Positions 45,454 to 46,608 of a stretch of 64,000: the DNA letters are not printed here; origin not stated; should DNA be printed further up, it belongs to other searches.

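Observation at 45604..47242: A divergent GTP-cyclohydrolase-II-like gene is translationally overlapped with a second, diverged PyrF paralog at the head of the pyr operon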

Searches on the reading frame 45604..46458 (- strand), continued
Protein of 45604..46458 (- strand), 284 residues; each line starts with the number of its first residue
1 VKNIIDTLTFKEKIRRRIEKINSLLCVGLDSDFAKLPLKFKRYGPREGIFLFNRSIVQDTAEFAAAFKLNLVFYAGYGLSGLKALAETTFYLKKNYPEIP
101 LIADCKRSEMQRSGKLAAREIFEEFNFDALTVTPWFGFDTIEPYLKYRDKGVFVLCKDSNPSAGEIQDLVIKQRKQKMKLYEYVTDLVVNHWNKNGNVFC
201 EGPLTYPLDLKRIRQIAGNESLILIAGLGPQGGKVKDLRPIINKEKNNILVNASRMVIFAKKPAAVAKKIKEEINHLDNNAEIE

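Call 32: search_protein_families(library=pfam, proteins=[L012:5397-6056:+, L015:6791-7420:+, L026:5725-6627:-, L007:14776-15756:+, L028:12315-14060:+, L007:7189-9042:-, L007:9041-9994:+, L012:12730-13752:+, L010:10821-13658:-], max_evalue=0.001)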
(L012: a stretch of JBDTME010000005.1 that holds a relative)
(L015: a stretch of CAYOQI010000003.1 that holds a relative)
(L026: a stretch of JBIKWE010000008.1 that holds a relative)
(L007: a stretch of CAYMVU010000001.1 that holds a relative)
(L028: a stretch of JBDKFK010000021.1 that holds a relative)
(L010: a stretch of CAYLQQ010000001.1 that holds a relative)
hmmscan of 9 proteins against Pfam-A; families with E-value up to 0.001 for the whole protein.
L012:5397-6056:+ (219 aa): 4 families
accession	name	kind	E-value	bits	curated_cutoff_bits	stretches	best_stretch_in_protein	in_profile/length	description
PF13419.12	HAD_2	-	2e-35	123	23.8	1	11-190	2-178/178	Haloacid dehalogenase-like hydrolase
PF00702.32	Hydrolase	-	7.6e-18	66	26.4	1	8-184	2-191/191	haloacid dehalogenase-like hydrolase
PF13242.12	Hydrolase_like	-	6.1e-10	39.3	22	1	146-213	3-73/75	HAD-hyrolase-like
PF12710.13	HAD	-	3.3e-05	24.8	27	1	11-177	2-185/189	haloacid dehalogenase-like hydrolase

L015:6791-7420:+ (209 aa): 1 family
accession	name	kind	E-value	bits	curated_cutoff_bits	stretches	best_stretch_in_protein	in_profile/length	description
PF00156.33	Pribosyltran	-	1.3e-14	54.2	26.3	1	35-156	3-129/158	Phosphoribosyl transferase domain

L026:5725-6627:- (300 aa): 4 families
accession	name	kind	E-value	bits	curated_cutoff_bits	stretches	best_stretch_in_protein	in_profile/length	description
PF02826.25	2-Hacid_dh_C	-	2.7e-53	180.4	25.1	1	100-274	1-178/178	D-isomer specific 2-hydroxyacid dehydrogenase, NAD binding domain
PF00389.36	2-Hacid_dh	-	8.3e-19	68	24.6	1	24-296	27-124/134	D-isomer specific 2-hydroxyacid dehydrogenase, catalytic domain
PF03446.21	NAD_binding_2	-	2.9e-05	24.6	21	1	137-243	2-112/161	NAD binding domain of 6-phosphogluconate dehydrogenase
PF01262.27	AlaDh_PNT_C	-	0.00059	19.8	23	0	134-231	29-138/214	Alanine dehydrogenase/PNT, C-terminal domain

L007:14776-15756:+ (326 aa): 2 families
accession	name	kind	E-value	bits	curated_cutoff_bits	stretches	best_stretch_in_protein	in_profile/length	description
PF01979.26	Amidohydro_1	-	1.2e-12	48.2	25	1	23-325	5-300/345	Amidohydrolase family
PF07969.17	Amidohydro_3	-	2.3e-07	31.1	29.7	1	126-326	226-427/472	Amidohydrolase family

L028:12315-14060:+ (581 aa): 4 families
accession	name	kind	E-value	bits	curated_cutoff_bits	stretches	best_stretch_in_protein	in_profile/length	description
PF00764.25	Arginosuc_synth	-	2e-67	226.7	27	1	64-224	1-161/162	Arginosuccinate synthase N-terminal HUP domain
PF20979.2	Arginosuc_syn_C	-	2.4e-62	210.8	27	1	234-452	1-218/219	Arginosuccinate synthase C-terminal domain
PF02142.27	MGS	-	1.5e-15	57.6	24.1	1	474-564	3-94/94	MGS-like domain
PF06508.19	QueC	-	1.4e-06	28.4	22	1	64-178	1-120/210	Queuosine biosynthesis protein QueC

L007:7189-9042:- (617 aa): 5 families
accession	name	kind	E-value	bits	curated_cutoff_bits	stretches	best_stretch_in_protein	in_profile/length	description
PF14791.11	DNA_pol_B_thumb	-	2.2e-22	79.1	25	1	276-355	2-63/63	DNA polymerase beta thumb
PF14716.13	HHH_8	-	1.9e-12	47.8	30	1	8-88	3-72/73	Helix-hairpin-helix domain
PF14520.12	HHH_5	-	6.2e-08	33.4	27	1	105-163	3-55/57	Helix-hairpin-helix domain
PF02811.25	PHP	-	1e-06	29.7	26.4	1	380-548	1-163/164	PHP domain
PF00633.29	HHH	-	7.1e-05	22.9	24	0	98-117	5-24/30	Helix-hairpin-helix motif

L007:9041-9994:+ (317 aa): 0 families

L012:12730-13752:+ (340 aa): 2 families
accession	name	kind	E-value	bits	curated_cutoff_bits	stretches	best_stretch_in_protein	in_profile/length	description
PF00962.28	A_deaminase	-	1.8e-55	188.8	27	1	20-339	3-316/330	Adenosine deaminase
PF01979.26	Amidohydro_1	-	2e-05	24.4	25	1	132-301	65-253/345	Amidohydrolase family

L010:10821-13658:- (945 aa): 3 families
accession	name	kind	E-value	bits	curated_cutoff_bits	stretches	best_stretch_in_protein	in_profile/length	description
PF01935.23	DUF87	-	3e-09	37.7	23.2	1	398-614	23-206/220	Helicase HerA, central domain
PF10412.15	TrwB_AAD_bind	-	4.1e-09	36.3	20.5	1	393-701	10-304/387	Type IV secretion-system coupling protein DNA-binding domain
PF12696.13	TraG-D_C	-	0.00055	20.3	22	1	649-713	3-70/126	TraM recognition site of TraD and TraG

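Call 35: search_protein_families(library=pfam, proteins=[L008:390-1250:+, L012:11672-12532:+, L028:14159-14974:+, L012:7624-8256:+, L006:987-1772:+, L016:270-1166:-, L011:10948-11778:+, L011:11775-12365:+, L013:5486-6319:+, L009:11692-12792:+], max_evalue=0.001)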
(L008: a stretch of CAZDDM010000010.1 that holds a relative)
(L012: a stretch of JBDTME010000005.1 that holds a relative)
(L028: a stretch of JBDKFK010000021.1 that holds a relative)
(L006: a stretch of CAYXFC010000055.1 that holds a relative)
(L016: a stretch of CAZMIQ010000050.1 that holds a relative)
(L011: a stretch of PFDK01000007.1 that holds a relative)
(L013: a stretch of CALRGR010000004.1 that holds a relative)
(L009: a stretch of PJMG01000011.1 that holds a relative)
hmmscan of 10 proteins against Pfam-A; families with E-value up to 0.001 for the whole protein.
L008:390-1250:+ (286 aa): 0 families

L012:11672-12532:+ (286 aa): 1 family
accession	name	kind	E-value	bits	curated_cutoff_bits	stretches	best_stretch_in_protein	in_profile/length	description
PF01156.24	IU_nuc_hydro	-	4.1e-20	73.1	34.2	1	9-246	1-259/297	Inosine-uridine preferring nucleoside hydrolase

L028:14159-14974:+ (271 aa): 2 families
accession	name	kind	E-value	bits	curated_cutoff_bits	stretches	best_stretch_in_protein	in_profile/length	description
PF19420.4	DDAH_eukar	-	2.3e-22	80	23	1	33-263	24-287/291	N,N dimethylarginine dimethylhydrolase, eukaryotic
PF02274.22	ADI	-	1.3e-10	41.3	22.8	1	63-190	120-264/377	Arginine deiminase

L012:7624-8256:+ (210 aa): 2 families
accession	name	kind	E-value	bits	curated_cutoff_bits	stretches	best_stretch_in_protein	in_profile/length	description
PF02223.23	Thymidylate_kin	-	8.5e-43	146.6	27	1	11-201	1-185/185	Thymidylate kinase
PF13521.12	AAA_28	-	1.3e-07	32.4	27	1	9-173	2-146/164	AAA domain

L006:987-1772:+ (261 aa): 1 family
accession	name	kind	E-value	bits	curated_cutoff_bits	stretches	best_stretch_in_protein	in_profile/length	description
PF01048.26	PNP_UDP_1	-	1.6e-37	129.6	25.1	1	59-260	26-232/233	Phosphorylase superfamily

L016:270-1166:- (298 aa): 1 family
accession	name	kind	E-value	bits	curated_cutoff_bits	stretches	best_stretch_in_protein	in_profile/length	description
PF09603.15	Fib_succ_major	-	4e-13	50.5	33.9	1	110-229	6-98/187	Fibrobacter succinogenes major domain (Fib_succ_major)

L011:10948-11778:+ (276 aa): 1 family
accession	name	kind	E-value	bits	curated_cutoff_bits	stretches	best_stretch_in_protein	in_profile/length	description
PF01790.23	LGT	-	2.1e-15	57.1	24.9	1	3-237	1-227/240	Prolipoprotein diacylglyceryl transferase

L011:11775-12365:+ (196 aa): 1 family
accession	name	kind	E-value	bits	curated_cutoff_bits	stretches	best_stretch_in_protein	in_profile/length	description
PF01252.23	Peptidase_A8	-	9.4e-15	55.5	25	1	60-184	2-141/142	Signal peptidase (SPase) II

L013:5486-6319:+ (277 aa): 2 families
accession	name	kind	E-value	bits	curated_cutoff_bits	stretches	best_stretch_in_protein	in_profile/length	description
PF00763.28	THF_DHG_CYH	-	2.1e-26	92.9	32.8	1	3-112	1-115/115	Tetrahydrofolate dehydrogenase/cyclohydrolase, catalytic domain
PF02882.25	THF_DHG_CYH_C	-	2.4e-25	89.2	27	1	152-275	34-158/160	Tetrahydrofolate dehydrogenase/cyclohydrolase, NAD(P)-binding domain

L009:11692-12792:+ (366 aa): 0 families

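Call 38: find_encoding_contigs(protein=P0132, flank=8000, max_places=1)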
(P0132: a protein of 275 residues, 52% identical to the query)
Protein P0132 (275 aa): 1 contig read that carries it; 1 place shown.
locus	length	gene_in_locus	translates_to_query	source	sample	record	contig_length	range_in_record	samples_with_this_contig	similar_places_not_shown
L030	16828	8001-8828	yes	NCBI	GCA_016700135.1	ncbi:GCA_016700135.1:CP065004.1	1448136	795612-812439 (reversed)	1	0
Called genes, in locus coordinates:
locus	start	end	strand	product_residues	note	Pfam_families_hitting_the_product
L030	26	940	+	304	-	-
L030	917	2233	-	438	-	PF00206:Lyase_1, PF10415:FumaraseC_C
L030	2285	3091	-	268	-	PF00175:NAD_binding_1 (weak), PF10418:DHODB_Fe-S_bind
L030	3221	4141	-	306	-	PF01180:DHO_dh, PF01207:Dus (faint)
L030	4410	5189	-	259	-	PF00149:Metallophos, PF12850:Metallophos_2 (weak)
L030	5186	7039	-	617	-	PF14716:HHH_8, PF00633:HHH (faint), PF14520:HHH_5 (weak), PF14791:DNA_pol_B_thumb, PF02811:PHP (faint)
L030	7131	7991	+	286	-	-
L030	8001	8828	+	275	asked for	PF00215:OMPdecase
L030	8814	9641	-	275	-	PF00294:PfkB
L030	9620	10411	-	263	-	-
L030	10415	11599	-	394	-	PF00925:GTP_cyclohydro2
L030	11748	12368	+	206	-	PF00485:PRK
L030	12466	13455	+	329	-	PF01979:Amidohydro_1, PF07969:Amidohydro_3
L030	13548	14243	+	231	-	-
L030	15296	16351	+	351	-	-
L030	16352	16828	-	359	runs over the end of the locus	PF01139:RtcB (weak)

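Call 39: find_encoding_contigs(protein=P0181, flank=8000, max_places=1)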
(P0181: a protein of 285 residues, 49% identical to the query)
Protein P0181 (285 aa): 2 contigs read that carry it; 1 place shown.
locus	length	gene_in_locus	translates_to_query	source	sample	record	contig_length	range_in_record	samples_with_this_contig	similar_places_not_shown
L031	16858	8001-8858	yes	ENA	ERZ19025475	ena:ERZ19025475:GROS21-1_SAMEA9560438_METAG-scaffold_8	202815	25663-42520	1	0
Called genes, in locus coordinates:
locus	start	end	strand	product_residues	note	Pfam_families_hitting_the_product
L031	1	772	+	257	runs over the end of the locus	PF02540:NAD_synthase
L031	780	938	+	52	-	-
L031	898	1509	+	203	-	PF01467:CTP_transf_like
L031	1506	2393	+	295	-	PF00383:dCMP_cyt_deam_1, PF14437:MafB19-deam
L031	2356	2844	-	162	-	-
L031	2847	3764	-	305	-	PF00303:Thymidylat_synt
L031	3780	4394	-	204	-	PF12917:YfbR-like (faint), PF13023:HD_3, PF01966:HD (weak)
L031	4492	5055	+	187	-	PF00186:DHFR_1, PF01872:RibD_C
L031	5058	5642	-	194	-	PF12917:YfbR-like, PF13023:HD_3, PF01966:HD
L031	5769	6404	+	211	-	PF13521:AAA_28 (weak), PF02223:Thymidylate_kin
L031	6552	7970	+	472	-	PF00925:GTP_cyclohydro2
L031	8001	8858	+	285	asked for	PF00215:OMPdecase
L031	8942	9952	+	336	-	-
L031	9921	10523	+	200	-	PF00156:Pribosyltran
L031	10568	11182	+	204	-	PF01712:dNK, PF13238:AAA_18 (weak), PF13521:AAA_28 (weak)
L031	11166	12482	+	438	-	PF01966:HD (weak)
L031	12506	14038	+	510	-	PF00117:GATase, PF07722:Peptidase_C26 (weak), PF02540:NAD_synthase (weak), PF00764:Arginosuc_synth (faint), PF00958:GMP_synt_C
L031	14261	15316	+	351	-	PF00383:dCMP_cyt_deam_1 (weak)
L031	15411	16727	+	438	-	PF00464:SHMT, PF00155:Aminotran_1_2 (weak)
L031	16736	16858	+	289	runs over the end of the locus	PF01261:AP_endonuc_2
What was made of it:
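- Some neighbours are purine-related: adenosine deaminase, PNP and GuaA (calls 32, 35, 39). FolD, DHFR, SHMT, adenosine deaminase or GuaA are neighbours in a few loci (calls 32, 35, 39).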

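Call 40: find_encoding_contigs(protein=P0216, flank=8000, max_places=1)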
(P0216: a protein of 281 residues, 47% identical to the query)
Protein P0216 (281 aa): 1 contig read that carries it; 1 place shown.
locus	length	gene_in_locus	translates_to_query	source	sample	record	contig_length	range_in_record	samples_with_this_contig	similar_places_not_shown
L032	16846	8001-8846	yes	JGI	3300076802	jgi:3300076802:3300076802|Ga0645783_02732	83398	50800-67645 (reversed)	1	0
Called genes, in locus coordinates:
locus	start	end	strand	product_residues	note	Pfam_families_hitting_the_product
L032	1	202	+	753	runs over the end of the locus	PF03477:ATP-cone, PF00317:Ribonuc_red_lgN, PF02867:Ribonuc_red_lgC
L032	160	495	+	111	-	-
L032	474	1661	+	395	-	PF00155:Aminotran_1_2, PF00266:Aminotran_5 (weak), PF01041:DegT_DnrJ_EryC1 (weak), PF01053:Cys_Met_Meta_PP (weak)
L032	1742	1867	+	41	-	-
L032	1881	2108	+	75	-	-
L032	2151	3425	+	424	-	PF00265:TK, PF01712:dNK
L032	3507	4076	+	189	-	PF00702:Hydrolase, PF13419:HAD_2, PF13242:Hydrolase_like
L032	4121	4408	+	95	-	-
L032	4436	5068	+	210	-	PF13521:AAA_28 (weak), PF02223:Thymidylate_kin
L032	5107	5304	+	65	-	-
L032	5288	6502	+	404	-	-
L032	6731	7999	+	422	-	PF00925:GTP_cyclohydro2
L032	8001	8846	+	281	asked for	PF00215:OMPdecase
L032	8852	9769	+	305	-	PF13793:Pribosyltran_N, PF00156:Pribosyltran, PF14572:Pribosyl_synth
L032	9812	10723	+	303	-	PF01180:DHO_dh, PF03060:NMO (weak)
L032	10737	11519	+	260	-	PF01048:PNP_UDP_1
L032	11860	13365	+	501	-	-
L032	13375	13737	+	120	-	PF22751:DUF488-N3a, PF22752:DUF488-N3i, PF04343:DUF488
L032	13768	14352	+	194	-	-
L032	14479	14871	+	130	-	PF00318:Ribosomal_S2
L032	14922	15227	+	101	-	PF00318:Ribosomal_S2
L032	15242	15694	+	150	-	PF25025:EF-Ts_N (weak), PF00889:EF_TS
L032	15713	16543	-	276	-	-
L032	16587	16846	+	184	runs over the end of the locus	PF01765:RRF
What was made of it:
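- Three further loci agree (calls 38-40).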
